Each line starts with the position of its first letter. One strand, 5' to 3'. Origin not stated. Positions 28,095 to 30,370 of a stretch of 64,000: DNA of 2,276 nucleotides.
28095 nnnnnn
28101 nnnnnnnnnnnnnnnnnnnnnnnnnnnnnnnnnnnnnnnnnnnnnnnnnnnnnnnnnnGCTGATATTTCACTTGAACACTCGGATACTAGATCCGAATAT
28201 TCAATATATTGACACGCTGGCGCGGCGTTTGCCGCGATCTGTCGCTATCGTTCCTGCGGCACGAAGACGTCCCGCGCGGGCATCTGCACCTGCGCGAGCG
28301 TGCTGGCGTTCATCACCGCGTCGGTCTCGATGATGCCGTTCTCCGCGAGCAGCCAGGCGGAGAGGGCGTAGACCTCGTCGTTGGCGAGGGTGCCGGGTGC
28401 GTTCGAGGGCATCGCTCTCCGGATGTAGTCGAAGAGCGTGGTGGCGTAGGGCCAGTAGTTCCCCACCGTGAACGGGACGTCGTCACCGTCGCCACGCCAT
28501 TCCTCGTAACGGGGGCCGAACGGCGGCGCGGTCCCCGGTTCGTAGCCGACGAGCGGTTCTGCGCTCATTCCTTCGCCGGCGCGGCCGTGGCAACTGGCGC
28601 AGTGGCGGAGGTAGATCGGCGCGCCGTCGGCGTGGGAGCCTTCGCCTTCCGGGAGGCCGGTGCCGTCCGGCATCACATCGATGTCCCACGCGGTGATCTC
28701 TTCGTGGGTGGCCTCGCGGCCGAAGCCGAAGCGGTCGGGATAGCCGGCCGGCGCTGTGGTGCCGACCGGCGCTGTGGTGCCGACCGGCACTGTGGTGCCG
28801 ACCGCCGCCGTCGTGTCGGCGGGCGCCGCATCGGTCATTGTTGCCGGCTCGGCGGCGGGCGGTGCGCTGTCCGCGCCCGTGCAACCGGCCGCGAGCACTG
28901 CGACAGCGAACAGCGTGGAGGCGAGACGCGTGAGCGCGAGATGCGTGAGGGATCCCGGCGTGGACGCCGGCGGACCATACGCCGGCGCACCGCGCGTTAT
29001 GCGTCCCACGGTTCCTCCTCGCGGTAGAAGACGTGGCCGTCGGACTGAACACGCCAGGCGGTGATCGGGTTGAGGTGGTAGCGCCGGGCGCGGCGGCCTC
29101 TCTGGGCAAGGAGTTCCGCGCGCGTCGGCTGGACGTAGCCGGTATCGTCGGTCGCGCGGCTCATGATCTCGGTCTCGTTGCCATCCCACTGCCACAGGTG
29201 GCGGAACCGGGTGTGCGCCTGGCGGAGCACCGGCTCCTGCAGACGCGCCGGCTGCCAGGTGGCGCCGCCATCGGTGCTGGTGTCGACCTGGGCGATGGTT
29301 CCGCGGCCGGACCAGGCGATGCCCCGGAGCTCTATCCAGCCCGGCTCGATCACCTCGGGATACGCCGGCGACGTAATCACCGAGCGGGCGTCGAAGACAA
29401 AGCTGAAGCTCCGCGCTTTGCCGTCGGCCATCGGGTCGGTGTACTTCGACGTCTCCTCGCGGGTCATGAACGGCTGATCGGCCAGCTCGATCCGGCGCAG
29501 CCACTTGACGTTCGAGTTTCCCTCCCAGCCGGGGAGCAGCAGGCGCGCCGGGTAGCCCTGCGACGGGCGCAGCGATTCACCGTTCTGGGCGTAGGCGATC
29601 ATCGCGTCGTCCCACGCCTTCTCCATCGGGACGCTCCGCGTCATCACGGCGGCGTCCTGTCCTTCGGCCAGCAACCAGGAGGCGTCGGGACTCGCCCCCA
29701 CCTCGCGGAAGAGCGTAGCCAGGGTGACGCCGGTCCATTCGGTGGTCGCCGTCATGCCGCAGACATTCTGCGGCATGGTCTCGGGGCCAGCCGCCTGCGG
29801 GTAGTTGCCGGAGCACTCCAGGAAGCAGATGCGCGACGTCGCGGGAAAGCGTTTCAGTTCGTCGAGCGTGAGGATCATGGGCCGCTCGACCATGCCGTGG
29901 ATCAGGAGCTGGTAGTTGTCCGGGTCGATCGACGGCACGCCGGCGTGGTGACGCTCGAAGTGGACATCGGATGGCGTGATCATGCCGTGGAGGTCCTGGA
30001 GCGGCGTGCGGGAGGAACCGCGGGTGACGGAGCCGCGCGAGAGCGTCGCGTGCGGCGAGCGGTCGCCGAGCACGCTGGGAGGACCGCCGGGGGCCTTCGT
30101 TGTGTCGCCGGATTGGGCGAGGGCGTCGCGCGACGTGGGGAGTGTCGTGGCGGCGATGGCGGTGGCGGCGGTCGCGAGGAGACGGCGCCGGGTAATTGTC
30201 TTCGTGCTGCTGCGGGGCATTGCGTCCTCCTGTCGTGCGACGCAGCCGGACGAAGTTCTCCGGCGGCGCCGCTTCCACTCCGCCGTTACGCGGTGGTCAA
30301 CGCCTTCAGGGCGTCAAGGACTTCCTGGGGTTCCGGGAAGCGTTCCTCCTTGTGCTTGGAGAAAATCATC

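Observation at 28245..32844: Redox gene cluster of a disulfide oxidoreductase, a SelW-like selenoprotein and SorA/SorB, with divergent msrA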

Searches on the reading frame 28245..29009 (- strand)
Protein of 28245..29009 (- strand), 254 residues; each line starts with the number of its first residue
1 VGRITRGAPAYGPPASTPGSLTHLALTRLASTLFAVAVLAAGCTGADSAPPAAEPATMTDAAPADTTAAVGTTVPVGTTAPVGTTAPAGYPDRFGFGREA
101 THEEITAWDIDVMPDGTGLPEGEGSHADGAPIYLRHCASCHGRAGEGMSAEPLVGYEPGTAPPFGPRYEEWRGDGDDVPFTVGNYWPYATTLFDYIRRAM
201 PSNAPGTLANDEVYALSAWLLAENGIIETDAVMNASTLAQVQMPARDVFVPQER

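Call 5: search_protein_families(library=pfam, proteins=[window:28245-29009:-], max_evalue=0.01)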
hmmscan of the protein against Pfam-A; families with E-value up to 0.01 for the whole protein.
window:28245-29009:- (254 aa): 2 families
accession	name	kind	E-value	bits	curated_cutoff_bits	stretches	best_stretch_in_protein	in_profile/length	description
PF13442.11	Cytochrome_CBB3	-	5.6e-08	33.4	27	1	127-220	4-68/68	Cytochrome C oxidase, cbb3-type, subunit III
PF00034.26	Cytochrom_C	-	6.1e-08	34.3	21.3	1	127-221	2-87/90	Cytochrome c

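Call 6: search_protein_families(library=ncbifam, proteins=[window:28245-29009:-], max_evalue=0.01)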
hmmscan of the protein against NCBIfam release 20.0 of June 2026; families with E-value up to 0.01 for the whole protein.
window:28245-29009:- (254 aa): 3 families
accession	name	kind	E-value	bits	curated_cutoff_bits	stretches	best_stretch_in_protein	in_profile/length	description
NF045774.1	cytochro_C551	exception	0.0022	18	118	0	122-150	35-63/110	cytochrome c551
NF050122.1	bc1_QcrC_actin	exception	0.0054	16.1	200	1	127-152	42-67/253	cytochrome bc1 complex diheme cytochrome c subunit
TIGR00782.1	ccoP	equivalog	0.0063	15.9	179.95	1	105-149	182-226/285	cytochrome-c oxidase, cbb3-type subunit III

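Call 33: search_solved_structures(query=window:28245-29009:-, max_evalue=0.01, show_alignments=2)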
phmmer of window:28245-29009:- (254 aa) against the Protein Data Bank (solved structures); distinct sequences matched with E-value up to 0.01: 4.
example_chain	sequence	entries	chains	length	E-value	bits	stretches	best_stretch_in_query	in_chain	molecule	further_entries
2xts_B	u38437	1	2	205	4.7e-33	118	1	92-254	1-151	CYTOCHROME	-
3mk7_C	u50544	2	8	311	0.00019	24.2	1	112-150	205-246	Cytochrome c oxidase, cbb3-type, subunit P | Cbb3-type cytochrome c oxidase subunit CcoP1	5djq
5lo9_A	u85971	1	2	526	0.0011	21.7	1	120-173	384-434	Cytochrome C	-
9g83_v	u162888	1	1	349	0.0088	18.7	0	68-151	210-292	Cbb3-type cytochrome c oxidase subunit CcoP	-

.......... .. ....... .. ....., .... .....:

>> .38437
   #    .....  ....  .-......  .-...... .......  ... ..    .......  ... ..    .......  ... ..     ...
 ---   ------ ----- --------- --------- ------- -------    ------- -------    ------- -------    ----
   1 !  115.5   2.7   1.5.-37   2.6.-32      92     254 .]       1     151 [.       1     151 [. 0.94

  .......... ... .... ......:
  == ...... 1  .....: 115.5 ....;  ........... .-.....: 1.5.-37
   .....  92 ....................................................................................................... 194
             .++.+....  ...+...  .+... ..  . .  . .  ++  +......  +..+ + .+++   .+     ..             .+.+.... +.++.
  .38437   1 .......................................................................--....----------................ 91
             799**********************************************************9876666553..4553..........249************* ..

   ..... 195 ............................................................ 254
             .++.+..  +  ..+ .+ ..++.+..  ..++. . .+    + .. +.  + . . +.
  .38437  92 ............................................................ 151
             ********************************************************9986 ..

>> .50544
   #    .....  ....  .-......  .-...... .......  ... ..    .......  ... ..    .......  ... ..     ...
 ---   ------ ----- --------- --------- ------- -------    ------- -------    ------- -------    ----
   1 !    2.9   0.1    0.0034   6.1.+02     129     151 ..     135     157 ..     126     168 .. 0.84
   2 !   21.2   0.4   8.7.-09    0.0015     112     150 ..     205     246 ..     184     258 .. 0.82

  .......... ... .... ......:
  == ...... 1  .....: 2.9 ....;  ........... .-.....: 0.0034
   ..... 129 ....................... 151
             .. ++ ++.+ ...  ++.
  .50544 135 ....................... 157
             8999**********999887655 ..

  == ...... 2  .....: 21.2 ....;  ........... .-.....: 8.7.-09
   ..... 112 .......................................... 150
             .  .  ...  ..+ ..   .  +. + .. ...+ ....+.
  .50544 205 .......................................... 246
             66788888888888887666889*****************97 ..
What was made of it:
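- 28245..29009 (-): soxD-type monohaem cytochrome c. It is probably a lipoprotein (LAAGC lipobox) with a VGTT(A/V)P repeat linker. Its start is uncertain. 2XTS_B, E 4.7e-33, over residues 92-254 (call 33).
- On SoxC-type sulfite dehydrogenase (TIGR04555): 2XTS_B, E 4.7e-33 (call 33).
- Checked: The cytochrome matches the SoxD N-terminal domain (2XTS_B, E 4.7e-33, call 33).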

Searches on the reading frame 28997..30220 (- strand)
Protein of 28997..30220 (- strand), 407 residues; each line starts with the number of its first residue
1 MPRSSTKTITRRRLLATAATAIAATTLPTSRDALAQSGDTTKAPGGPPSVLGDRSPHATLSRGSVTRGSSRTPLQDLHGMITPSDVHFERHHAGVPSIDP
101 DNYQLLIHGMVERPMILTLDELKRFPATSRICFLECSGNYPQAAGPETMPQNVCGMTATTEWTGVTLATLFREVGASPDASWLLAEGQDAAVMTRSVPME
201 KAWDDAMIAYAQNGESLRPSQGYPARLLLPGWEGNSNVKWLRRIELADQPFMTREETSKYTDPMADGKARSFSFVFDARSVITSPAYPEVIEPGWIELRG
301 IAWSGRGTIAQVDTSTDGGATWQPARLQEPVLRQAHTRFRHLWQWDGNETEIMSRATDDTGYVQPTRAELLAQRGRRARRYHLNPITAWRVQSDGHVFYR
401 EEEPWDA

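Call 5: search_protein_families(library=pfam, proteins=[window:28997-30220:-], max_evalue=0.01)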
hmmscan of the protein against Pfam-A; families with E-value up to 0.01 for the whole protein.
window:28997-30220:- (407 aa): 2 families
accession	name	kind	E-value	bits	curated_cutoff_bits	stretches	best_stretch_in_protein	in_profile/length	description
PF00174.25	Oxidored_molyb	-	6.4e-48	163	24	1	92-252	1-166/169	Oxidoreductase molybdopterin binding domain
PF03404.22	Mo-co_dimer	-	4.5e-13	49.8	22.7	1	275-386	6-135/138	Mo-co oxidoreductase dimerisation domain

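Call 6: search_protein_families(library=ncbifam, proteins=[window:28997-30220:-], max_evalue=0.01)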
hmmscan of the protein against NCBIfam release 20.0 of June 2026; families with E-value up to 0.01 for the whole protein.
window:28997-30220:- (407 aa): 4 families
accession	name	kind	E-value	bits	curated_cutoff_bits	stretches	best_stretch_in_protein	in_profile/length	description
TIGR04555.1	sulfite_DH_soxC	equivalog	7.4e-148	492.9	420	1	37-397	40-405/408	sulfite dehydrogenase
NF052245.1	SorA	equivalog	2.6e-44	151.5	600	1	72-369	60-378/396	SorA family sulfite dehydrogenase catalytic subunit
NF052247.1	SorT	equivalog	5.8e-39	134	570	1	11-368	1-366/387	SorT family sulfite dehydrogenase catalytic subunit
NF003767.0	PRK05363.1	equivalog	4.1e-05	23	207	1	10-250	24-249/320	protein-methionine-sulfoxide reductase catalytic subunit MsrP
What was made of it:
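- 28997..30220 (-): soxC-type molybdenum sulfite dehydrogenase catalytic subunit, Tat-exported (TRRRLL). TIGR04555 scores 492.9 bits against a cutoff of 420 (call 6).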

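Call 32: search_solved_structures(query=window:28997-30220:-, max_evalue=0.00001)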
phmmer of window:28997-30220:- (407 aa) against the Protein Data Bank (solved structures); distinct sequences matched with E-value up to 0.00001: 21.
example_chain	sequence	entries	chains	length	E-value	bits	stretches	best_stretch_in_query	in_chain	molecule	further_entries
2xts_A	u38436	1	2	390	8.6e-95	321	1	70-397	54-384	SULFITE DEHYDROGENASE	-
2blf_A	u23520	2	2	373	4.9e-33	117.6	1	78-368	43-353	Sulfite:cytochrome c oxidoreductase subunit A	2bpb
2c9x_A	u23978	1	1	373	7.7e-33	117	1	78-368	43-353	SULFITE:CYTOCHROME C OXIDOREDUCTASE SUBUNIT A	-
2ca3_A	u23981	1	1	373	2.8e-32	115.1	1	78-368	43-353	SULFITE:CYTOCHROME C OXIDOREDUCTASE SUBUNIT A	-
2ca4_A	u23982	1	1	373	8.2e-32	113.6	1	78-368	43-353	SULFITE:CYTOCHROME C OXIDOREDUCTASE SUBUNIT A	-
2a9d_A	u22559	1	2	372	1.1e-31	113.2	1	64-376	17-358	Sulfite Oxidase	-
2a99_A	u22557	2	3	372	1e-30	110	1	64-376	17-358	Sulfite Oxidase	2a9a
3r19_A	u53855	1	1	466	1.4e-30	109.5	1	42-367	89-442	Sulfite oxidase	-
1sox_A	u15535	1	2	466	1.7e-30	109.3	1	42-376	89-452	SULFITE OXIDASE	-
3hc2_A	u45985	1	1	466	1.8e-30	109.2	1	42-376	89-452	sulfite oxidase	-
3r18_A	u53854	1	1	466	1.8e-30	109.1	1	42-367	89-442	Sulfite oxidase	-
2a9b_A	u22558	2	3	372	3.6e-30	108.2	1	64-376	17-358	Sulfite Oxidase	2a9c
3hbq_A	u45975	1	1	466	4e-29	104.7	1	42-376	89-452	Sulphite oxide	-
3hbg_A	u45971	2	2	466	5.6e-29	104.3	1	42-376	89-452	Sulfite Oxidase mutant C185S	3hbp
1ogp_A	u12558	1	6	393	2.6e-24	88.9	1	78-370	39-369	SULFITE OXIDASE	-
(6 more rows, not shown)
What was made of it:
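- Closest known: SoxCD sulfane/sulfite dehydrogenase of Paracoccus pantotrophus. Same: The Mo subunit matches at 321 bits and the cytochrome matches the SoxD N-terminal haem domain (calls 32, 33).
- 28997..30220 (-): 2XTS_A gives 321 bits against 118 for SorA 2BLF (call 32).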

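Call 55: search_protein_representatives(protein=window:28997-30220:-)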
Query: 407 residues. Proteins with E-value up to 0.001 (for the whole library): 9735; up to 1e-10: 4444; up to 1e-30: 582. The best 150 are listed.
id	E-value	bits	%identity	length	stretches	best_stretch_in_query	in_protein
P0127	1.0e-115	403.2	53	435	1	58-397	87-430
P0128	6.7e-109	380.7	59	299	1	107-399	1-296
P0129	3.4e-106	371.8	46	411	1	3-399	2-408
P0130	1.1e-105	370.1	49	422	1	18-397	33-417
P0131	1.0e-102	360.3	52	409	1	9-399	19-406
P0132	3.1e-101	355.4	67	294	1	80-310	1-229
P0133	3.1e-99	348.8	66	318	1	45-289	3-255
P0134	3.7e-99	348.6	50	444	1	69-398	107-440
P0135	2.8e-98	345.7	53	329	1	6-316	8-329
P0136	3.9e-98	345.2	51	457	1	66-397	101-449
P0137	9.5e-98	344.0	46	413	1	50-397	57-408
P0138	2.7e-97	342.5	49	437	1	67-397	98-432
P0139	4.2e-97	341.8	51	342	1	101-402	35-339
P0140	2.1e-94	332.9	61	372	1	69-308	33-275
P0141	2.3e-94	332.8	53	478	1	14-307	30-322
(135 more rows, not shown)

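Call 58: find_related_loci(query=window:28997-30220:-, collection=metagenome_contigs, flank=6000)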
Query window:28997-30220:- (407 aa) in metagenome_contigs; peptide patterns used: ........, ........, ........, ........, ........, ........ (x = any residue, [..] = any of these).
231 stretches matched a pattern; 115 encode a relative of the query (tblastn E <= 1e-3); the best 80 are kept; 80 distinct loci.
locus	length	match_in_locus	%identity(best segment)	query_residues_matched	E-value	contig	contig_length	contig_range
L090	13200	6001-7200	82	7-407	0e+0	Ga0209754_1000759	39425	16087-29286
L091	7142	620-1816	70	7-405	0e+0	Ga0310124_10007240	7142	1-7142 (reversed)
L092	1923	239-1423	65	7-402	0e+0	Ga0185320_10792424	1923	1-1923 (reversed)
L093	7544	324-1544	63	6-405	2e-169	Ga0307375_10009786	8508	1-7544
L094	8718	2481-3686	63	6-402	1e-167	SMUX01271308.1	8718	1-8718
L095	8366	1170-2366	63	9-402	1e-167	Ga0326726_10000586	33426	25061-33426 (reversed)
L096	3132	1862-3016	62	14-403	1e-176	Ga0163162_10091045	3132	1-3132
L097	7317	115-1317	61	8-403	1e-166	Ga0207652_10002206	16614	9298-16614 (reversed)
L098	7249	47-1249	61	8-403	1e-166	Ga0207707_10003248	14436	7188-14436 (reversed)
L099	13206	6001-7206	60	6-402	8e-165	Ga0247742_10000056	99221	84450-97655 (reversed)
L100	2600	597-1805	58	2-403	1e-172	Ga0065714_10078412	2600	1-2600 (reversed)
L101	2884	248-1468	61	7-399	4e-171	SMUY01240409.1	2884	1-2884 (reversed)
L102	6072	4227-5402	60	1-403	3e-162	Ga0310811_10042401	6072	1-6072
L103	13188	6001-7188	59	9-403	4e-161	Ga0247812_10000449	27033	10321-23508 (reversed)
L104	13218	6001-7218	60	8-403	2e-160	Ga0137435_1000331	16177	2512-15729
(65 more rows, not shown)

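Call 83: find_homologous_proteins(query=window:28997-30220:-, max_evalue=1e-40)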
Query window:28997-30220:- (407 aa): 8000 proteins with E <= 1e-40 among 8000 candidates; the best 120 are listed.
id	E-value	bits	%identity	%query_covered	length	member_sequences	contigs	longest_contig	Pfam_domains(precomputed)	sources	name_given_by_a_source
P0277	9.8e-277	935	100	100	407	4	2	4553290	PF00174.26,PF03404.23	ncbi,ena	-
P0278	4.2e-247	838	87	100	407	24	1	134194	PF00174.26,PF03404.23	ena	-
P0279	5.4e-237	804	86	100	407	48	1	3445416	PF00174.26,PF03404.23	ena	-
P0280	6.4e-229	778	81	100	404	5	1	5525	PF00174.26,PF03404.23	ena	-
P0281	2.4e-227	772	82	100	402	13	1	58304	PF00174.26,PF03404.23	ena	-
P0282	4.2e-227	772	87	91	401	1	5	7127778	PF00174.26,PF03404.23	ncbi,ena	-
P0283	1.4e-226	770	81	100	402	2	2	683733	PF00174.26,PF03404.23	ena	-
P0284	8.2e-226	767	80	100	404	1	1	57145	PF00174.26,PF03404.23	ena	-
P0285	8.6e-226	767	82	100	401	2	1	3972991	PF00174.26,PF03404.23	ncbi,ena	-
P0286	9.1e-226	767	86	91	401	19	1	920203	PF00174.26,PF03404.23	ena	-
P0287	1.3e-225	767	82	100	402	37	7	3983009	PF00174.26,PF03404.23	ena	-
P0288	1.6e-225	766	82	100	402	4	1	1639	PF00174.26,PF03404.23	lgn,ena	-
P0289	2.7e-225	766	83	100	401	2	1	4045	PF00174.26,PF03404.23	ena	-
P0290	2.0e-224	763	83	93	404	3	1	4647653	PF00174.26,PF03404.23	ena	-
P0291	4.0e-224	762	84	93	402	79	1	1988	PF00174.26,PF03404.23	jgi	jgi:sulfane dehydrogenase subunit SoxC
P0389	4.0e-170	584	69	89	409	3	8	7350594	PF00174.26,PF03404.23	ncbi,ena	-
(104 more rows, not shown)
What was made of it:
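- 28997..30220 (-): Sources name homologues 'sulfite dehydrogenase' or 'sulfane dehydrogenase subunit SoxC' (call 83).
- SoxCD identity: calls 6, 32, 33 and 83.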

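Call 84: find_encoding_contigs(protein=P0389, flank=10000, max_places=3)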
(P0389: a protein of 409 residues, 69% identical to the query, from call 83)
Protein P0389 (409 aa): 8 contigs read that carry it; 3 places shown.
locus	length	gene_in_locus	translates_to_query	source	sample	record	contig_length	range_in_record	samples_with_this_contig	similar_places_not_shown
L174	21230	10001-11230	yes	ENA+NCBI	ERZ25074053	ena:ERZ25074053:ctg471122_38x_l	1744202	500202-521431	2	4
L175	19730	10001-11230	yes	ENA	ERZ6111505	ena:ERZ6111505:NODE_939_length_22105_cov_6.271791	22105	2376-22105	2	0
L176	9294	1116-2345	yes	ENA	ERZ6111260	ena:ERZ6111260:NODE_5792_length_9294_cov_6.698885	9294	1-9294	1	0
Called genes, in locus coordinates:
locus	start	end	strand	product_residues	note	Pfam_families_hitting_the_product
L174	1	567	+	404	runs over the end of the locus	PF25919:BSH_CusB (faint), PF25917:BSH_RND, PF25973:BSH_CzcB, PF25876:HH_MFP_RND (weak), PF25954:Beta-barrel_RND_2, PF25967:RND-MFP_C (weak), PF25975:CzcB_C, PF25989:YknX_C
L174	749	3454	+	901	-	PF03699:UPF0182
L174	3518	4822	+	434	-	PF01979:Amidohydro_1, PF07969:Amidohydro_3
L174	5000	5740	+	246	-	PF04972:BON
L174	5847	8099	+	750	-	PF14522:Cytochrome_C7 (faint), PF14537:Cytochrom_c3_2 (faint), PF22113:Mtrc-MtrF_II-IV_dom (faint), PF09699:Paired_CXXCH_1 (weak), PF13646:HEAT_2 (weak), PF14559:TPR_19, PF13432:TPR_16, PF14559:TPR_19, +11 more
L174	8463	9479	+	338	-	PF08450:SGL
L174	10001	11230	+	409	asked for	PF00174:Oxidored_molyb, PF03404:Mo-co_dimer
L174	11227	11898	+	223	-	PF00034:Cytochrom_C (weak), PF13442:Cytochrome_CBB3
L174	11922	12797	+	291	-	PF08123:DOT1 (faint), PF06325:PrmA (weak), PF13649:Methyltransf_25 (weak)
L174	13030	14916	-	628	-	PF00456:Transketolase_N, PF13292:DXP_synthase_N (faint), PF00676:E1_dh, PF02779:Transket_pyr, PF02780:Transketolase_C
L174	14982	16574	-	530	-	PF03190:Thioredox_DsbH, PF13098:Thioredoxin_2 (weak), PF13899:Thioredoxin_7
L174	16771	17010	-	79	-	PF02566:OsmC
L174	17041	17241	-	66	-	-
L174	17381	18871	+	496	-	PF00282:Pyridoxal_deC, PF05889:SepSecS (faint), PF01212:Beta_elim_lyase (weak)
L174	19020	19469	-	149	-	PF00300:His_Phos_1 (weak)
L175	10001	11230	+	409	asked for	PF00174:Oxidored_molyb, PF03404:Mo-co_dimer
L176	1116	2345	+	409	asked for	PF00174:Oxidored_molyb, PF03404:Mo-co_dimer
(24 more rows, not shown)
